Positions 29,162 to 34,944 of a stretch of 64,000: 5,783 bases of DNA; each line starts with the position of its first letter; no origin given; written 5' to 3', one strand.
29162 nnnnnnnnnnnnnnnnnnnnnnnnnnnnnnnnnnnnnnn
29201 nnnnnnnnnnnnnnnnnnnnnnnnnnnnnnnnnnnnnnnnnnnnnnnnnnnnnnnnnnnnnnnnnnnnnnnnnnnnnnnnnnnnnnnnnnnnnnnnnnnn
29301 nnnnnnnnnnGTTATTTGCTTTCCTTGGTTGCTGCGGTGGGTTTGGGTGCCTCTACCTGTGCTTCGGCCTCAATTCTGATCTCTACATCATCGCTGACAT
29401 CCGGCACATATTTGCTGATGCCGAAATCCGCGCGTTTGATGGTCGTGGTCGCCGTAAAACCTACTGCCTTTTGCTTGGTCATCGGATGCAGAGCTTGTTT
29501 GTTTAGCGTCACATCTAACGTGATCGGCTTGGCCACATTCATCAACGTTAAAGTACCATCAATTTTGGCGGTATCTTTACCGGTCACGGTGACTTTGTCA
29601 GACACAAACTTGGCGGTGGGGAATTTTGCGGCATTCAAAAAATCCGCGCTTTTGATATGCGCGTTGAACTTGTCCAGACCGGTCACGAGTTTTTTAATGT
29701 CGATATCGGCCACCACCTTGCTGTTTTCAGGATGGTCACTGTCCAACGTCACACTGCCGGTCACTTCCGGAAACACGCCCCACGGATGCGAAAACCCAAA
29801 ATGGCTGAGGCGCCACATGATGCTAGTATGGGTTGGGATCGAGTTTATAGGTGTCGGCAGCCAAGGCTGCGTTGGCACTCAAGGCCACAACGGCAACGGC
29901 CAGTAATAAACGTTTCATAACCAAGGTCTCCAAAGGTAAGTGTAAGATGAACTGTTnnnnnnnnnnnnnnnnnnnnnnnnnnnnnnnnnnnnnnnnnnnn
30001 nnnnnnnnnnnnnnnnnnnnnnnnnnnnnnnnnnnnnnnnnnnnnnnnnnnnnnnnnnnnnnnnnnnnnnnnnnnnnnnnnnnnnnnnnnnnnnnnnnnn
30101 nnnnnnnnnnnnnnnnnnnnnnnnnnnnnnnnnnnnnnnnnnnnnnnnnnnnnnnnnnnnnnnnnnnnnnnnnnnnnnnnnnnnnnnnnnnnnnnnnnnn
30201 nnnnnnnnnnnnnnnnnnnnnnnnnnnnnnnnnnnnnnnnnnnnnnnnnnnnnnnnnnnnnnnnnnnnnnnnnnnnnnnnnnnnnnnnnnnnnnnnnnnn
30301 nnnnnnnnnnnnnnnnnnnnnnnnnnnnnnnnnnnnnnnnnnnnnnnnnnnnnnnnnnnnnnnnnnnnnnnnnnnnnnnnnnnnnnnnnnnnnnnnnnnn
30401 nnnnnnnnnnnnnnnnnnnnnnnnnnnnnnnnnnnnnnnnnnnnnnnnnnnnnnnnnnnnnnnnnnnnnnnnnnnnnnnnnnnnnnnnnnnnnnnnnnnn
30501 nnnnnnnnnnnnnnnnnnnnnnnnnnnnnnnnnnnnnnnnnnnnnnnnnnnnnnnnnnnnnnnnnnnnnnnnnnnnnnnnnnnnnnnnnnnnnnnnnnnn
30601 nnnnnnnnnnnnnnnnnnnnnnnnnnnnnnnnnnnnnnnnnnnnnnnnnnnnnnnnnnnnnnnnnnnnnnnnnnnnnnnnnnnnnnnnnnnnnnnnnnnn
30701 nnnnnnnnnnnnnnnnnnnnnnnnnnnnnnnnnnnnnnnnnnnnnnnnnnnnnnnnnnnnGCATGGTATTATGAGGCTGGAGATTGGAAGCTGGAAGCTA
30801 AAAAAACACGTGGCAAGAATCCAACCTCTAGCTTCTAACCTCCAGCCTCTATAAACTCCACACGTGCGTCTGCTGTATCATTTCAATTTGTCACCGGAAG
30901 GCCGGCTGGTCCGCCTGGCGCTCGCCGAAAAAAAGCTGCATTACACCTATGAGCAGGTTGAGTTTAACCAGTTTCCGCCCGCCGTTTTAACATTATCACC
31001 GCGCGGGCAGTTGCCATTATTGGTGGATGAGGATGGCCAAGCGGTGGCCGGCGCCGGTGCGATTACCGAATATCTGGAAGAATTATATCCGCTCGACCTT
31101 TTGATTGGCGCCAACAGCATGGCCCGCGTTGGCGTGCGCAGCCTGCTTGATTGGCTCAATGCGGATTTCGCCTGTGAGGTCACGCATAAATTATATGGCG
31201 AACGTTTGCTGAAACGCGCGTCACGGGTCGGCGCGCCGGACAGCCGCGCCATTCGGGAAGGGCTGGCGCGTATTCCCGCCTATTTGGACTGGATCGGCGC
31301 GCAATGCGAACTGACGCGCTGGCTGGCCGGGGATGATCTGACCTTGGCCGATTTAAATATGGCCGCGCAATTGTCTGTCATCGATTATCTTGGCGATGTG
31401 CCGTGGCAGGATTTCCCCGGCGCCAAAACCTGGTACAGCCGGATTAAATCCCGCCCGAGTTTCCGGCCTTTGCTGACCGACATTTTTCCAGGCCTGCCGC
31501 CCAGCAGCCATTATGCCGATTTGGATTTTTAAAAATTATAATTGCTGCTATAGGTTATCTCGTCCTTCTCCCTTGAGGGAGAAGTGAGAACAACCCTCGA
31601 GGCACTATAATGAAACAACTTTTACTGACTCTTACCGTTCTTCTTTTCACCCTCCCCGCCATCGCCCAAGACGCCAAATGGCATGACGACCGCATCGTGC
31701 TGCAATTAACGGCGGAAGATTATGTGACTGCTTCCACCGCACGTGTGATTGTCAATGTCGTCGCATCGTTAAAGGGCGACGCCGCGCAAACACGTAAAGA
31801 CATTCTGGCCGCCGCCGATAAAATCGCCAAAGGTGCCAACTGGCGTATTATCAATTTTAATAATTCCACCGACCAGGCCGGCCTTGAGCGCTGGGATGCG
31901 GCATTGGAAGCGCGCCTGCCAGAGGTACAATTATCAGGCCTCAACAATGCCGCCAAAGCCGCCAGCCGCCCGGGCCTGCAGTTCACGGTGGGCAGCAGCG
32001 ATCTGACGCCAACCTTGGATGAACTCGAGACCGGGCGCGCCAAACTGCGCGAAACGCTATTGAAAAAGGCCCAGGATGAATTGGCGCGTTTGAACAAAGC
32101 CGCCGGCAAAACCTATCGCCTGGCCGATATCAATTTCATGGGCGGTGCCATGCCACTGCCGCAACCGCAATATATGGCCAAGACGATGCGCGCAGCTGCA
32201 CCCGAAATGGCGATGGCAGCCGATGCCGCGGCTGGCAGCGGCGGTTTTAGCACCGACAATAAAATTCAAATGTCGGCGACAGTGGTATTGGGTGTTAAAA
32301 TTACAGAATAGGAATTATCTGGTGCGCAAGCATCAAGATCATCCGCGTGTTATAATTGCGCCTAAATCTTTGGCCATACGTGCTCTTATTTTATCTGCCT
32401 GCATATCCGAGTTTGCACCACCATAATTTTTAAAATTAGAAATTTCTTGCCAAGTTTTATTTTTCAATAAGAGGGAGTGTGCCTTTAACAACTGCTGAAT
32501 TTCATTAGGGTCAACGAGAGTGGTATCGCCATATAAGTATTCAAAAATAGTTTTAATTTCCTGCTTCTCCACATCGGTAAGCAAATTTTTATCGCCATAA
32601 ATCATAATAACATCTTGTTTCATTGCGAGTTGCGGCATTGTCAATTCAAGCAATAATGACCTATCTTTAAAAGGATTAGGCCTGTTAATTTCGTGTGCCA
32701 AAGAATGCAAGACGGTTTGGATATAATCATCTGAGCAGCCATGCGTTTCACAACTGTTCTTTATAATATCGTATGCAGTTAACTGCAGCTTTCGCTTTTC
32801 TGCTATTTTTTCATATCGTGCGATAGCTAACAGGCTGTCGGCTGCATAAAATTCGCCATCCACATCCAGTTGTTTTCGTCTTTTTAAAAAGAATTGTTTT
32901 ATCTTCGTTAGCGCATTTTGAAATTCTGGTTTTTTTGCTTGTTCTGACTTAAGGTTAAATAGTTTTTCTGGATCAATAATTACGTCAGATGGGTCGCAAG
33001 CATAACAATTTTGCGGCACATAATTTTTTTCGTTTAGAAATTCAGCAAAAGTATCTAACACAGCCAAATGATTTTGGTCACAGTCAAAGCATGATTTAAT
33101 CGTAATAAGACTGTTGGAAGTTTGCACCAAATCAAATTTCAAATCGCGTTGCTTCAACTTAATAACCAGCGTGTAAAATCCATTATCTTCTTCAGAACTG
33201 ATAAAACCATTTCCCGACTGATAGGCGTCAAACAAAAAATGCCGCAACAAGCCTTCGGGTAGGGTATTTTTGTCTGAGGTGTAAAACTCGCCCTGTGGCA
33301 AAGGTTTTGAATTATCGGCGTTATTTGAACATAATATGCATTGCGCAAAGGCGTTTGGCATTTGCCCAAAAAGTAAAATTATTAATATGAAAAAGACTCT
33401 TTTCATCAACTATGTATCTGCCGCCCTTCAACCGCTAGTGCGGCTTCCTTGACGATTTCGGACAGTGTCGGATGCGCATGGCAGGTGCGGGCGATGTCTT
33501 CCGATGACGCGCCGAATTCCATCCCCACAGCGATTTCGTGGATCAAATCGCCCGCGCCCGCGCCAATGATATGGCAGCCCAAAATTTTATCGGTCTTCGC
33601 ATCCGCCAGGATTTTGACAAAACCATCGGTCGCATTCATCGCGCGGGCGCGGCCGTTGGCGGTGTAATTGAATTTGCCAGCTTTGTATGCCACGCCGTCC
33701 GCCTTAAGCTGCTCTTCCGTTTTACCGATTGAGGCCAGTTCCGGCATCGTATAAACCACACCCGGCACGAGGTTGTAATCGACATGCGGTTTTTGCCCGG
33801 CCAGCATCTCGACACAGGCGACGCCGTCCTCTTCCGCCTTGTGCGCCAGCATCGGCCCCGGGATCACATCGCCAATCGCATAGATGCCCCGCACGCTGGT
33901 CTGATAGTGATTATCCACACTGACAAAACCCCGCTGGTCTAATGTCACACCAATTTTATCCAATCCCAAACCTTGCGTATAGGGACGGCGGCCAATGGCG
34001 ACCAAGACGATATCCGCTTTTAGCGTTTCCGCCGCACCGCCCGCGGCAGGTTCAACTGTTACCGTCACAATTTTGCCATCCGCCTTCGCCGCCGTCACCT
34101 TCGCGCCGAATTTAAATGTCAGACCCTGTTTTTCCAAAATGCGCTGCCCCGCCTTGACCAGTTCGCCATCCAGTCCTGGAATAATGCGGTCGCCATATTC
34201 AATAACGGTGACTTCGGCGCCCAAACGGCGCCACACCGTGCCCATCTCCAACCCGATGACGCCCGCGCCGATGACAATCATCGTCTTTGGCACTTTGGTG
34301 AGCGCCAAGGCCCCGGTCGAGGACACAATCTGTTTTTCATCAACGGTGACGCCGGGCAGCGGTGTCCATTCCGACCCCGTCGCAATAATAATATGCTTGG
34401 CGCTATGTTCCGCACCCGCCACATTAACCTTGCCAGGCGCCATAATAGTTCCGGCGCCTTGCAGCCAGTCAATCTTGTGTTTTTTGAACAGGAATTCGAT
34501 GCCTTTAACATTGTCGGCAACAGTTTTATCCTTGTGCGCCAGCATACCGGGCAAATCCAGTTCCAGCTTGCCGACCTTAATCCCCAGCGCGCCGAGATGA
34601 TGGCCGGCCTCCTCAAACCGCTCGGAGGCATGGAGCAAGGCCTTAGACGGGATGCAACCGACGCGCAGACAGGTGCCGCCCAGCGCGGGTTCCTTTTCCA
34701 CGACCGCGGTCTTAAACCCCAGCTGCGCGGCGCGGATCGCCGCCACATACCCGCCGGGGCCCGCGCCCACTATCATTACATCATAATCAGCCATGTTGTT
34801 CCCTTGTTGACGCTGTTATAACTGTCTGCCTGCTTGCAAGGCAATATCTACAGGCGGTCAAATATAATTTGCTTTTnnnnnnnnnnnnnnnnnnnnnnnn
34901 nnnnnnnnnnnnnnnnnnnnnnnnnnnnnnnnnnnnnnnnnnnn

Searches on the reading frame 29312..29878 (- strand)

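Call 30: search_protein_families(library=pfam, proteins=[window:29312-29878:-], max_evalue=0.01)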
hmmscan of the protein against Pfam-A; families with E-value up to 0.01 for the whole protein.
window:29312-29878:- (188 aa): 1 family
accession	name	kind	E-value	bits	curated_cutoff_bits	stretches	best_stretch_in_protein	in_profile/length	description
PF04264.18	YceI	-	7.4e-41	140.4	23.7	1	15-173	5-150/150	YceI-like domain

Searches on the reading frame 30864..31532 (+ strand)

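Call 30: search_protein_families(library=pfam, proteins=[window:30864-31532:+], max_evalue=0.01)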
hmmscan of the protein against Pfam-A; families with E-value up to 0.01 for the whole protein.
window:30864-31532:+ (222 aa): 7 families
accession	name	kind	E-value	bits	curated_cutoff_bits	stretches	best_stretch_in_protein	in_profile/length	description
PF13417.12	GST_N_3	-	2.4e-15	57.1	22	1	4-76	1-72/75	Glutathione S-transferase, N-terminal domain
PF13409.12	GST_N_2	-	2.7e-13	50.8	25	1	10-74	2-70/70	Glutathione S-transferase, N-terminal domain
PF02798.26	GST_N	-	1.2e-08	35.6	20.9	1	4-72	5-75/76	Glutathione S-transferase, N-terminal domain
PF00043.30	GST_C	-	1.7e-07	31.8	20.7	1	127-198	21-93/93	Glutathione S-transferase, C-terminal domain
PF13410.11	GST_C_2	-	5.3e-07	30.1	24.9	1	129-192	3-68/69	Glutathione S-transferase, C-terminal domain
PF14497.11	GST_C_3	-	1.6e-05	25.5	21.6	1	136-199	30-96/104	Glutathione S-transferase, C-terminal domain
PF10568.15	Tom37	-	0.00024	21.9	25.1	1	43-112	24-94/124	Outer mitochondrial membrane transport complex protein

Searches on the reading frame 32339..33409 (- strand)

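Call 30: search_protein_families(library=pfam, proteins=[window:32339-33409:-], max_evalue=0.01)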
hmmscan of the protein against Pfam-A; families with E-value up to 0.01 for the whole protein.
window:32339-33409:- (356 aa): 0 families

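Call 47: search_protein_families(library=pfam, proteins=[window:32339-33409:-], max_evalue=1)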
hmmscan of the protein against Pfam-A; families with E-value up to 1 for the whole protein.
window:32339-33409:- (356 aa): 2 families
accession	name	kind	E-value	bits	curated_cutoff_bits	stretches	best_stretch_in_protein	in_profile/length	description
PF03488.19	Ins_beta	-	0.03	14.8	21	1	213-233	26-45/48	Nematode insulin-related peptide beta type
PF00651.37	BTB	-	0.034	14.8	20.5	1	277-326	56-105/110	BTB/POZ domain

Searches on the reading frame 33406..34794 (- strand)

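Call 29: search_protein_families(library=pfam, proteins=[window:33406-34794:-])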
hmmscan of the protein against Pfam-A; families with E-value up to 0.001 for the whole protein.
window:33406-34794:- (462 aa): 13 families
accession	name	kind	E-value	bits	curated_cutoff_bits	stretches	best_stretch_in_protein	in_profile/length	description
PF07992.20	Pyr_redox_2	-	6.6e-73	246.1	26.1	1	4-324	1-291/291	Pyridine nucleotide-disulphide oxidoreductase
PF02852.28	Pyr_redox_dim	-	1.7e-40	138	25.3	1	343-452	1-110/110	Pyridine nucleotide-disulphide oxidoreductase, dimerisation domain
PF00070.33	Pyr_redox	-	2.7e-21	76.3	22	1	172-248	2-80/82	Pyridine nucleotide-disulphide oxidoreductase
PF12831.13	FAD_oxidored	-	1.1e-10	41.8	27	1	5-42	1-38/416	FAD dependent oxidoreductase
PF13738.12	Pyr_redox_3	-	1.4e-09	38.1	30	1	125-308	118-305/305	Pyridine nucleotide-disulphide oxidoreductase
PF00890.30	FAD_binding_2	-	1.1e-08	35.2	20.4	1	5-41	1-37/414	FAD binding domain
PF01494.25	FAD_binding_3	-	2.4e-07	30.7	22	0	3-35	1-33/349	FAD binding domain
PF03486.20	HI0933_like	-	2.6e-07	30.8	50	1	5-39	2-36/244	HI0933-like protein Rossmann domain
PF13450.12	NAD_binding_8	-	7.9e-07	29.7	21.9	1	8-42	1-35/68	NAD(P)-binding Rossmann-like domain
PF01134.28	GIDA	-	2.8e-06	27.1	22.1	1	5-63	1-56/391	Glucose inhibited division protein A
PF01946.23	Thi4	-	2.1e-05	24.3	26.2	1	2-50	16-65/235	Thi4 family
PF01262.27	AlaDh_PNT_C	-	6.1e-05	23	23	0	164-202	19-61/214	Alanine dehydrogenase/PNT, C-terminal domain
PF01266.30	DAO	-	6.7e-05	23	27.9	0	5-41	1-38/353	FAD dependent oxidoreductase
